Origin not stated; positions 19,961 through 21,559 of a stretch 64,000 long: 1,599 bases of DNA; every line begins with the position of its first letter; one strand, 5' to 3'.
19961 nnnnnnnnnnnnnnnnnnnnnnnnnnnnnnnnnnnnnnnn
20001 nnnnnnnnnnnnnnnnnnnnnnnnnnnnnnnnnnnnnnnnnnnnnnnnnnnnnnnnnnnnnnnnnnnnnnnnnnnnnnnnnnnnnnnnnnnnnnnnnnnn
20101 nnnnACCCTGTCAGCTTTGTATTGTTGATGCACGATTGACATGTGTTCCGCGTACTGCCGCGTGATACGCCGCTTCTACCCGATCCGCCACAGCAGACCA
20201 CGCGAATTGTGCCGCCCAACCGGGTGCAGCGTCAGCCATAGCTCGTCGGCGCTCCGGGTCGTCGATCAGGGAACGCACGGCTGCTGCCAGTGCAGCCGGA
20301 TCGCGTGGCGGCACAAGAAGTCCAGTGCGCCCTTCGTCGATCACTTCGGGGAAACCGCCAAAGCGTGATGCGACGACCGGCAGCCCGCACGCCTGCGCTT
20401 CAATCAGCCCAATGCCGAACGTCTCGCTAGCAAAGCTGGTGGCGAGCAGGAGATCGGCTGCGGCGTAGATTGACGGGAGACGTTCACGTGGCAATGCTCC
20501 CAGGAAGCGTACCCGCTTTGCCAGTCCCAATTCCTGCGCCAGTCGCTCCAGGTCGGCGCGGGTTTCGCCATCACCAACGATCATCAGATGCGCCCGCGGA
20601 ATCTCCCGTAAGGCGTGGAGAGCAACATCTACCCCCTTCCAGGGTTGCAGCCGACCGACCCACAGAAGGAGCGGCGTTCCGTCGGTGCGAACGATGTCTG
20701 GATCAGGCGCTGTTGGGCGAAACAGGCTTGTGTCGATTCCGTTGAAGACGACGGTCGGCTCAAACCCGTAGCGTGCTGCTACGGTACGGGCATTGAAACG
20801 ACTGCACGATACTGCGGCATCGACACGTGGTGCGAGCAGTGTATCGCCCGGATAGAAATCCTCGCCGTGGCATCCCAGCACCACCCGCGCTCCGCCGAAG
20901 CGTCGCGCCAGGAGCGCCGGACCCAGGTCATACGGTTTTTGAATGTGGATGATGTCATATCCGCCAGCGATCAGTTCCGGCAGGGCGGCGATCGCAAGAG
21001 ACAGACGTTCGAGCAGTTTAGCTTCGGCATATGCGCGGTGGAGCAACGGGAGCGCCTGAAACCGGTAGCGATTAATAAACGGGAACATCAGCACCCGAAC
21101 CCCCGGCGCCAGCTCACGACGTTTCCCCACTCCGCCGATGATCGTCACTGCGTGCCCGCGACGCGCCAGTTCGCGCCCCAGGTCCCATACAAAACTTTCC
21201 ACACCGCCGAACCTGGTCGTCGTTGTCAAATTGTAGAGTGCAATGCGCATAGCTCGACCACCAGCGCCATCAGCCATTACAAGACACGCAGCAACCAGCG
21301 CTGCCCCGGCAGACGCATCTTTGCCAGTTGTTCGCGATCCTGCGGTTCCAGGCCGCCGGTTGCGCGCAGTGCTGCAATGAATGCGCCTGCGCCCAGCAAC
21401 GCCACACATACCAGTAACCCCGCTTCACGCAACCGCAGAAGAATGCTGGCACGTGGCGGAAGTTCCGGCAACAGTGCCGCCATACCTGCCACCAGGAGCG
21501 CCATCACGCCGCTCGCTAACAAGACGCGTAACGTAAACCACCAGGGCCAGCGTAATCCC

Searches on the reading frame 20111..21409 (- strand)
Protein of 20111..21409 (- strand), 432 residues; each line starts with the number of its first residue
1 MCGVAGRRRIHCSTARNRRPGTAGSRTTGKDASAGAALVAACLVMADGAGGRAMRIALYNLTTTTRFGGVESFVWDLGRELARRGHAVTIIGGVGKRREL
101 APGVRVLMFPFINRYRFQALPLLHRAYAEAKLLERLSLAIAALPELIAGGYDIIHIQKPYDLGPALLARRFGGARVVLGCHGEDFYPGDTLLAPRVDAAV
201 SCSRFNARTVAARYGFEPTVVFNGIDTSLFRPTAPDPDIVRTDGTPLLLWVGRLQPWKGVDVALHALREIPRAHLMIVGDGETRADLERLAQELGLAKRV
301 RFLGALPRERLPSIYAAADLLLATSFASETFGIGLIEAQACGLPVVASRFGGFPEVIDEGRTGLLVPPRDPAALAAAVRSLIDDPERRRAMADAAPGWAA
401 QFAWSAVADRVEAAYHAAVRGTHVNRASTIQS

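Call 86: search_protein_families(library=pfam, proteins=[window:20111-21409:-], max_evalue=0.00001)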
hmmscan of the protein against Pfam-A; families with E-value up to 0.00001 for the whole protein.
window:20111-21409:- (432 aa): 6 families
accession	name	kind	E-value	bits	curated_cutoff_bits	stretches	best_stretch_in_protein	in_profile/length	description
PF00534.26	Glycos_transf_1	-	1.2e-44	152.4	26.4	1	243-396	13-170/172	Glycosyl transferases group 1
PF13692.12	Glyco_trans_1_4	-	3e-40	138.2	27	1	246-384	2-142/142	Glycosyl transferases group 1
PF13439.12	Glyco_transf_4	-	1.1e-22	81.3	28.5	1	67-228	1-169/170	Glycosyltransferase Family 4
PF13524.12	Glyco_trans_1_2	-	1.7e-12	47.9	25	1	264-395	6-125/144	Glycosyl transferase-like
PF13579.12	Glyco_trans_4_4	-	3e-12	47.6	29.7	1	68-209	1-127/158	Glycosyl transferase 4-like domain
PF20706.3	GT4-conflict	-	5.9e-11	42.4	26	1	238-410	193-384/385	Family 4 Glycosyltransferase in conflict systems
